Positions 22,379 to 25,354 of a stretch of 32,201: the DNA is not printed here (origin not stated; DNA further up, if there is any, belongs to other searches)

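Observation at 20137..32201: Tightly coupled operon built around three consecutive large polytopic membrane proteins (DUF2298 / Chlor_Arch_YYY type) plus GT4 and a SAM methyltransferase: candidate uncharacterised extracytoplasmic glycosylation system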

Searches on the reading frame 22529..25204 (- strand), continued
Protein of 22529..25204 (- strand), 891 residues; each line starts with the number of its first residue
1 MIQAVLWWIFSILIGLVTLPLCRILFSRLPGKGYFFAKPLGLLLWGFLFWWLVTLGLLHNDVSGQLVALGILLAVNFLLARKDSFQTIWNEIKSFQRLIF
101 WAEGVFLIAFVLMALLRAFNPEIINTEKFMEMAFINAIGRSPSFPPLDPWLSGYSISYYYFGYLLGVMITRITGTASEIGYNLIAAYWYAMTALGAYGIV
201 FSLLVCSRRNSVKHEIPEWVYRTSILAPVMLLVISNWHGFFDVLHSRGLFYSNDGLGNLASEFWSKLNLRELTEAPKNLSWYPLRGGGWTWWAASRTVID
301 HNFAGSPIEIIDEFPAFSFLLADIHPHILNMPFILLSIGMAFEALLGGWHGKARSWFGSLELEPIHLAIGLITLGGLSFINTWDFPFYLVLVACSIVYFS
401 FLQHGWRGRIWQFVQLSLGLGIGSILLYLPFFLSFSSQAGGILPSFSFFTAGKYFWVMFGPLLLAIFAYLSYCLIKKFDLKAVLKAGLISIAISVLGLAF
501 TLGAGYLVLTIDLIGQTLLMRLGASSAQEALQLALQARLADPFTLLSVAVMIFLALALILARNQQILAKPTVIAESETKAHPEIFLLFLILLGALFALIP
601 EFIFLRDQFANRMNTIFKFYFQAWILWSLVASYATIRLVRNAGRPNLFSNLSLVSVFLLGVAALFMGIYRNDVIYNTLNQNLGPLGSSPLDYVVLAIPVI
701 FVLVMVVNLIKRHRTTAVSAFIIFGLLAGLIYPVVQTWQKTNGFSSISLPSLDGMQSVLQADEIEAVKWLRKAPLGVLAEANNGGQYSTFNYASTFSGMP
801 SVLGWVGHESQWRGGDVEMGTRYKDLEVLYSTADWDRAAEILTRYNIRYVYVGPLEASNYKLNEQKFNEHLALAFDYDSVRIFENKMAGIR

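Call 25: find_encoding_contigs(protein=P0101, flank=10000, max_places=1)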
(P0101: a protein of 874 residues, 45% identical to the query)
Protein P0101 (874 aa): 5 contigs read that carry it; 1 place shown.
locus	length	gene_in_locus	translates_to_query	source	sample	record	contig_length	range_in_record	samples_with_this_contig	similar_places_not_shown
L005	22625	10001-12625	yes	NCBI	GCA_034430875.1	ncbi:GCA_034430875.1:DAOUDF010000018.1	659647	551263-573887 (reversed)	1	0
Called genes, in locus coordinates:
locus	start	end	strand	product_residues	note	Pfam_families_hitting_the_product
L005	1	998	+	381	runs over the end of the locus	PF20706:GT4-conflict (faint), PF13439:Glyco_transf_4, PF13579:Glyco_trans_4_4, PF00534:Glycos_transf_1, PF13692:Glyco_trans_1_4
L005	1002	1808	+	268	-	PF13489:Methyltransf_23, PF13847:Methyltransf_31 (weak), PF08241:Methyltransf_11, PF08242:Methyltransf_12, PF13649:Methyltransf_25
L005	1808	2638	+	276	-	PF05575:V_cholerae_RfbT (weak), PF02475:TRM5-TYW2_MTfase (weak), PF05050:Methyltransf_21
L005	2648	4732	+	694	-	PF13231:PMT_2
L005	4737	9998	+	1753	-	PF10060:DUF2298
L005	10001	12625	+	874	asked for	PF10060:DUF2298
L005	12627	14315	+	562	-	-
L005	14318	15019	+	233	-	PF02224:Cytidylate_kin, PF13189:Cytidylate_kin2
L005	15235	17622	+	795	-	PF13185:GAF_2 (weak), PF00512:HisKA, PF02518:HATPase_c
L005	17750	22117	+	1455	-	PF04997:RNA_pol_Rpb1_1, PF00623:RNA_pol_Rpb1_2, PF04983:RNA_pol_Rpb1_3, PF05000:RNA_pol_Rpb1_4, PF04998:RNA_pol_Rpb1_5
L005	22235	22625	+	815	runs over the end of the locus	PF00521:DNA_topoisoIV, PF03989:DNA_gyraseA_C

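Call 27: find_related_loci(query=A1, collection=genome_contigs, flank=10000)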
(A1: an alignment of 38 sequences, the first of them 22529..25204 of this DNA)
Query A1 (891 aa) in genome_contigs; peptide patterns used: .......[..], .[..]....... (x = any residue, [..] = any of these).
599 stretches matched a pattern (row limit reached: there are more); 580 encode a relative of the query (tblastn E <= 1e-3); the best 80 are kept; 80 distinct loci.
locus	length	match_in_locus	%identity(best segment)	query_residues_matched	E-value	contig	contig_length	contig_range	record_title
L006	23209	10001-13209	47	7-884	0e+0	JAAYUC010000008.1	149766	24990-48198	MAG: Chloroflexota bacterium isolate AS27yjCOA_130 18603_AS27, whole genome shotgun sequence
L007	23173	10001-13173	48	1-884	0e+0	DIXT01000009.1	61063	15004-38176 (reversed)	MAG TPA_asm: Anaerolineaceae bacterium UBA6073 UBA6073_contig_1708, whole genome shotgun sequence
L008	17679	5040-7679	45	1-884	0e+0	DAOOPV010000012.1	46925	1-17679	MAG TPA_asm: Anaerolineaceae bacterium isolate AMR_MDS_2588 NODE_853_length_46925_cov_7.272178, whole genome shotgun seq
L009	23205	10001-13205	43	1-886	0e+0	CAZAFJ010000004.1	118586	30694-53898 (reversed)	MAG TPA_asm: uncultured Anaerolineaceae bacterium isolate binchicken_co45_361 genome assembly, contig: NODE_84_length_11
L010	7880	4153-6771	45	1-886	0e+0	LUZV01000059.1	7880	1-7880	MAG: Anaerolineales bacterium Chloro_02 Chloro_02_contig_9499, whole genome shotgun sequence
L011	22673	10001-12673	43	1-886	0e+0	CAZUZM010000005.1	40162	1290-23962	MAG TPA_asm: uncultured Anaerolineaceae bacterium isolate SRP294416_co3_447 genome assembly, contig: NODE_1025_length_40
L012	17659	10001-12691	43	1-891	0e+0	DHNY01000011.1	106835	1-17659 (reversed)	MAG TPA_asm: Anaerolineaceae bacterium UBA5404 UBA5404_contig_1309, whole genome shotgun sequence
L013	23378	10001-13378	45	1-884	0e+0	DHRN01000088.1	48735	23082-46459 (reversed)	MAG TPA_asm: Anaerolineaceae bacterium UBA5311 UBA5311_contig_1159, whole genome shotgun sequence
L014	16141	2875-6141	44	1-884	0e+0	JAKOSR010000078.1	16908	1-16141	MAG: Chloroflexota bacterium isolate all_metabat.140 k201_543015, whole genome shotgun sequence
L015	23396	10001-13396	44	8-884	0e+0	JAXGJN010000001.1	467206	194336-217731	MAG: Anaerolineaceae bacterium isolate AnMBR.bin163 bin163_1, whole genome shotgun sequence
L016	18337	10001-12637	40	1-884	0e+0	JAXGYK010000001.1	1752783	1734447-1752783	MAG: Anaerolineaceae bacterium isolate AnMBR.bin511 bin511_1, whole genome shotgun sequence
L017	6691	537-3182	41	4-884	0e+0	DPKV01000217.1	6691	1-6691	MAG TPA_asm: Anaerolineaceae bacterium isolate UBA10909 contig_67243, whole genome shotgun sequence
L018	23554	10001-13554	37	4-887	1e-177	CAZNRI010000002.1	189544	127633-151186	MAG TPA_asm: uncultured Brevefilum sp. isolate binchicken_co211_279 genome assembly, contig: NODE_9_length_189544_cov_12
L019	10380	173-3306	37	7-884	1e-173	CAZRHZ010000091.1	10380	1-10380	MAG TPA_asm: uncultured Anaerolinea sp. isolate SRP192927_co3_260 genome assembly, contig: NODE_16357_length_10380_cov_7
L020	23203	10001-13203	38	7-884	7e-173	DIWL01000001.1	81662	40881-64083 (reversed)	MAG TPA_asm: Anaerolineaceae bacterium UBA6107 UBA6107_contig_1724, whole genome shotgun sequence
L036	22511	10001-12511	36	1-884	4e-148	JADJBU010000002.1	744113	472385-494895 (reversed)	MAG: Candidatus Villigracilis adiacens isolate Aved_BAT3C.518 tig00004048-10-7431970, whole genome shotgun sequence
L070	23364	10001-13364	38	3-884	2e-129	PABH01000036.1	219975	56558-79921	MAG: Anaerolineaceae bacterium isolate NAT124 MHASMcontig_907493, whole genome shotgun sequence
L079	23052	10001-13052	35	6-884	2e-125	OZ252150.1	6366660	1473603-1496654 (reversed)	MAG: Anaerolineales bacterium isolate ed016152-bc35-4daa-af1a-9bf7613e1c63 genome assembly, chromosome: 1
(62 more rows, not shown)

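Call 34: predict_structure(alignment_id=A1)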
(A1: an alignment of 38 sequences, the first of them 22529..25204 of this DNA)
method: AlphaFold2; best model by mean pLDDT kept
length: 891 residues; sequences in the alignment: 38
mean_pLDDT: 84.3   pTM: 0.91
mean pLDDT of the five models: 84.3, 84.1, 82.8, 80.9, 79.6
residues with pLDDT >= 90: 375; 70-90: 386; 50-70: 119; < 50: 11
segments of 3 or more residues with pLDDT < 50: 572-577
pLDDT, mean of each block of 10 residues (from residue 1): 89 94 92 93 95 90 95 95 86 91 96 88 64 82 70 58 90 90 92 98 84 76 97 91 90 87 88 83 65 65 71 75 75 96 92 55 89 88 85 93 85 92 88 62 75 90 97 93 95 92 89 81 86 88 93 96 73 51 92 92 68 65 95 95 87 92 81 70 81 93 94 92 94 82 72 80 92 89 60 83 69 67 87 84 89 86 84 93 80 38
secondary structure, 60 per line:
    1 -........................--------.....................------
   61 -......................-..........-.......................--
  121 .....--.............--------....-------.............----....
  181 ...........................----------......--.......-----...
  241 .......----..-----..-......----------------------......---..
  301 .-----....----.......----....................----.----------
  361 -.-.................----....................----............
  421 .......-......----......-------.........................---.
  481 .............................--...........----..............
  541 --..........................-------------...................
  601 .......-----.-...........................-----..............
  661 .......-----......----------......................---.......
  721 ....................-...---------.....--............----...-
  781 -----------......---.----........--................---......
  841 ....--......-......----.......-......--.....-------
elements in order (helices of 4 or more, strands of 3 or more residues): H2-25 H34-54 H62-83 H85-94 H96-118 H121-125 H128-140 H149-152 H160-172 H177-207 H218-223 H226-232 H238-247 H262-267 H290-295 E299-301 E307-310 H315-321 H326-345 H364-380 H385-404 H409-427 H429-434 E439-444 H452-476 H480-509 H512-522 H527-540 H543-568 H582-602 E603-607 H615-641 H647-667 H673-678 H689-710 H714-740 H754-758 H761-772 E777-779 H792-797 H806-813 H816-831 H835-844 E847-852 H854-859 H864-870 E872-877 E880-884

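Call 38: fold_search(model_id=the predicted structure, library=pdb)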
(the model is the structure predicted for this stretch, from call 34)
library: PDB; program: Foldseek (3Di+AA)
matches with E <= 10: 204; with E <= 0.001: 1
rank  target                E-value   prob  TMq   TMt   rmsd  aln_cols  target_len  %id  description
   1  8if8_C                1.7e-04  1.00  0.29  0.40  16.0       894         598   11  Arabinosyltransferase AftA (released 2023-05-31)
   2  8if8_B                1.2e-03  1.00  0.28  0.38  15.0       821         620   10  Arabinosyltransferase AftA (released 2023-05-31)
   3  8b21_A                3.9e-03  0.41  0.12  0.14  30.3       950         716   12  Time-resolved structure of K+-dependent Na+-PPase from Thermotoga maritima 0-60-seconds post reaction initiation with  (released 2024-01-17)
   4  6qxa_D                9.1e-03  0.33  0.11  0.13  29.9       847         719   10  Structure of membrane bound pyrophosphatase from Thermotoga maritima in complex with imidodiphosphate and N-[(2-amino- (released 2019-04-10)
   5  9g8j_A                1.5e-02  0.23  0.11  0.13  29.7       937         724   11  Structure of K+-dependent Na+-PPase from Thermotoga maritima in complex with zoledronate (released 2025-06-04)
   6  5lzq_A                2.1e-02  0.23  0.10  0.11  27.9       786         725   10  Crystal structure of Thermotoga maritima sodium pumping membrane integral pyrophosphatase in complex with imidodiphosp (released 2016-12-14)
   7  3vu0_A                2.1e-02  1.00  0.10  0.50   6.9       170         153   15  Crystal structure of the C-terminal globular domain of oligosaccharyltransferase (AfAglB-S2, AF_0040, O30195_ARCFU) fr (released 2013-01-23)
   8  5gpj_C                2.3e-02  0.16  0.09  0.11  31.3       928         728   12  Crystal Structure of Proton-Pumping Pyrophosphatase (released 2016-12-28)
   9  9g8j_D                2.5e-02  0.23  0.12  0.14  30.4       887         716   12  Structure of K+-dependent Na+-PPase from Thermotoga maritima in complex with zoledronate (released 2025-06-04)
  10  9g8j_B                2.6e-02  0.25  0.12  0.14  29.8       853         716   11  Structure of K+-dependent Na+-PPase from Thermotoga maritima in complex with zoledronate (released 2025-06-04)
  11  3vu0_C                2.7e-02  1.00  0.11  0.51   5.6       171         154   16  Crystal structure of the C-terminal globular domain of oligosaccharyltransferase (AfAglB-S2, AF_0040, O30195_ARCFU) fr (released 2013-01-23)
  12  8b23_A                3.1e-02  0.20  0.11  0.13  29.9       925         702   11  Time-resolved structure of K+-dependent Na+-PPase from Thermotoga maritima 600-seconds post reaction initiation with N (released 2024-01-17)
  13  9g8k_A                3.5e-02  0.14  0.10  0.11  32.0       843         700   11  Structure of K+-dependent Na+-PPase from Thermotoga maritima in complex with Ca2+ and Etidronate (released 2025-06-04)
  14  8b24_B                4.1e-02  0.20  0.12  0.14  30.6       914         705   11  Time-resolved structure of K+-dependent Na+-PPase from Thermotoga maritima 3600-seconds post reaction initiation with  (released 2024-01-17)
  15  3vu0_B                4.3e-02  1.00  0.11  0.49   5.4       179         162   16  Crystal structure of the C-terminal globular domain of oligosaccharyltransferase (AfAglB-S2, AF_0040, O30195_ARCFU) fr (released 2013-01-23)
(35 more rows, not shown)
